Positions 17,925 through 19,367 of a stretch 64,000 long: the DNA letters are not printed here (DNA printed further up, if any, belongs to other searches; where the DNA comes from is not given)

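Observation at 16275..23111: Candidate undescribed anaerobic N-compound pathway: Hcr-like molybdoenzyme + saccharopine-DH-like reductase + class III aminotransferase + VOC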

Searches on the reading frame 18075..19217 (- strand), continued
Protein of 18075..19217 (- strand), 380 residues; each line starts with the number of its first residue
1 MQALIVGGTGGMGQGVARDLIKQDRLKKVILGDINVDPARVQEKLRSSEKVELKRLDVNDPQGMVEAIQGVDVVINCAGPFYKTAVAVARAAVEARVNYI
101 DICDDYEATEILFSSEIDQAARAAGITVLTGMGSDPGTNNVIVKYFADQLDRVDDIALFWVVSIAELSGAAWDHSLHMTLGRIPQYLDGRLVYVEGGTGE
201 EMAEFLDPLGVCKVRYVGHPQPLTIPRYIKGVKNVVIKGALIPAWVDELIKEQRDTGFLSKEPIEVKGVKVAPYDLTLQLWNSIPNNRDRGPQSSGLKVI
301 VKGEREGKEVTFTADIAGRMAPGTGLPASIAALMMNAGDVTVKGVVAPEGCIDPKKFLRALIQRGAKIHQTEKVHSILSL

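Call 46: find_encoding_contigs(protein=P0288, flank=10000, max_places=1)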
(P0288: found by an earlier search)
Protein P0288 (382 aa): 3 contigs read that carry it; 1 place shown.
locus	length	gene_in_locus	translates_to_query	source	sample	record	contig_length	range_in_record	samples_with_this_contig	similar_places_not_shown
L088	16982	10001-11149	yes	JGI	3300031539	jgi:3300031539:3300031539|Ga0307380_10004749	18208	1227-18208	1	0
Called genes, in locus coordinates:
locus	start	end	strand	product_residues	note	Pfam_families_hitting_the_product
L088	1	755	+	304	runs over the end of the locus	PF13353:Fer4_12 (faint), PF00037:Fer4 (faint), PF12837:Fer4_6 (faint), PF13187:Fer4_9 (faint), PF13237:Fer4_10 (faint), PF13484:Fer4_16 (faint), PF25160:LdpA_Fe-S-bd (weak), PF04055:Radical_SAM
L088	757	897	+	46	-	-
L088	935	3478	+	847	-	PF02901:PFL-like, PF01228:Gly_radical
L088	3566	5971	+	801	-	PF02901:PFL-like, PF01228:Gly_radical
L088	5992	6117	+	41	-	-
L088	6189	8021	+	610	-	PF02730:AFOR_N, PF01314:AFOR_C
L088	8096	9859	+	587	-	PF02310:B12-binding (weak)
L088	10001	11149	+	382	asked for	PF01073:3Beta_HSD, PF03435:Sacchrp_dh_NADP, PF16653:Sacchrp_dh_C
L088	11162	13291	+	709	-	PF02629:CoA_binding, PF13380:CoA_binding_2, PF13607:Succ_CoA_lig, PF13549:ATP-grasp_5, PF08442:ATP-grasp_2 (faint)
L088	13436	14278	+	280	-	PF02737:3HCDH_N, PF00725:3HCDH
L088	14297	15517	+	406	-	PF00108:Thiolase_N, PF00109:ketoacyl-synt (weak), PF02803:Thiolase_C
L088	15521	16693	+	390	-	PF02771:Acyl-CoA_dh_N, PF02770:Acyl-CoA_dh_M, PF00441:Acyl-CoA_dh_1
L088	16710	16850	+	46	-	-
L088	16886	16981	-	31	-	?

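Call 51: find_homologous_proteins(query=L084:12836-14086:+, max_evalue=1e-30)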
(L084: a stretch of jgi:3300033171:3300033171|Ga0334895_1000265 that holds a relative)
Query L084:12836-14086:+ (416 aa): 7119 proteins with E <= 1e-30 among 8000 candidates; the best 120 are listed.
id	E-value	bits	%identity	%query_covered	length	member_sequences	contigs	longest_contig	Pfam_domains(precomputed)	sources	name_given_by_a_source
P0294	3.5e-265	897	94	100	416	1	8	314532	PF00202.28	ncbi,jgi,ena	-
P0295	2.3e-264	895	94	100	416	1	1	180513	PF00202.28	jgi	-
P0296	1.0e-233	794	80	100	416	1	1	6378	PF00155.28,PF00202.28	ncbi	-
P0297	4.0e-232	789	79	100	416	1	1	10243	PF00202.28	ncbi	-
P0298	8.6e-232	787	80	100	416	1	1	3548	PF00155.28,PF00202.28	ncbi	-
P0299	9.1e-231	784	80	100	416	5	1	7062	PF00155.28,PF00202.28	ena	-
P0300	2.7e-230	783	79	100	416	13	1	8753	PF00155.28,PF00202.28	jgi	-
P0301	3.5e-228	776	79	100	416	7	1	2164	PF00155.28,PF00202.28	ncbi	-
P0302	4.4e-225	765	78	100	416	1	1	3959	PF00155.28,PF00202.28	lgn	-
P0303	1.1e-224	764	78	100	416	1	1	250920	PF00155.28,PF00202.28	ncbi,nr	ncbi:MAG: aminotransferase class III-fold pyridoxal phosphate-dependent enzyme [Bacillota bacterium]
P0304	4.3e-224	762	78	100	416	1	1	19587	PF00155.28,PF00202.28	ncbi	-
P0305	6.4e-224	762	77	100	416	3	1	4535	PF00155.28,PF00202.28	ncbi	-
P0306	4.2e-223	759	77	100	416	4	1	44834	PF00155.28,PF00202.28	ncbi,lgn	-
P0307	8.1e-223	758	77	100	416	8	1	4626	PF00202.28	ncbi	ncbi:MAG: aminotransferase class III-fold pyridoxal phosphate-dependent enzyme [Bacillota bacterium]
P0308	5.5e-222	755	77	100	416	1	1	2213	PF00202.28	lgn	-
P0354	4.6e-210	716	73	100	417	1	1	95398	PF00202.28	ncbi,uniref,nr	ncbi:aspartate aminotransferase family protein [Sporosalibacterium faouarense]|uniref:aspartate amin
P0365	4.9e-208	709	73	100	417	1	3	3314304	PF00155.28,PF00202.28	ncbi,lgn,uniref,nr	ncbi:aspartate aminotransferase family protein [Zhaonella formicivorans]|uniref:aspartate aminotrans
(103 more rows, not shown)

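Call 52: find_encoding_contigs(protein=P0365, flank=10000, max_places=1)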
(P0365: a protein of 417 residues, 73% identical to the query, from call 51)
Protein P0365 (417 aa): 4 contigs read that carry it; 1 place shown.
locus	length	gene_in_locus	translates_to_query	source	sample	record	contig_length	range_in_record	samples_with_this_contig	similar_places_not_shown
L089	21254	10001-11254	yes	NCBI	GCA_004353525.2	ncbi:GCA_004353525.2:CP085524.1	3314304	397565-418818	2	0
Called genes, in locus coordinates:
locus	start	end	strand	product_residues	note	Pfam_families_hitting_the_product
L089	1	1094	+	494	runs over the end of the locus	PF06253:MTTB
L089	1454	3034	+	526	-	PF03553:Na_H_antiporter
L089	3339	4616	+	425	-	PF04055:Radical_SAM, PF12544:LAM_C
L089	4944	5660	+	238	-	PF01144:CoA_trans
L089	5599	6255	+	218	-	PF01144:CoA_trans, PF13336:AcetylCoA_hyd_C (weak)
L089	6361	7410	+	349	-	PF09505:Dimeth_Pyl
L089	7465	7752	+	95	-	PF09505:Dimeth_Pyl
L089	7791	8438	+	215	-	PF02607:B12-binding_2, PF02310:B12-binding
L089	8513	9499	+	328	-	PF06253:MTTB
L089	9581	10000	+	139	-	PF06253:MTTB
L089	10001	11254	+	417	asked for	PF00202:Aminotran_3, PF00155:Aminotran_1_2 (weak)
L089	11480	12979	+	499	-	PF14821:Thr_synth_N, PF00291:PALP, PF24857:THR4_C (weak)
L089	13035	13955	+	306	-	PF00892:EamA, PF03151:TPT (weak)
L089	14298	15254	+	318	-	PF00753:Lactamase_B, PF23023:Anti-Pycsar_Apyc1 (weak), PF12706:Lactamase_B_2 (weak)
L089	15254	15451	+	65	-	PF11213:DUF3006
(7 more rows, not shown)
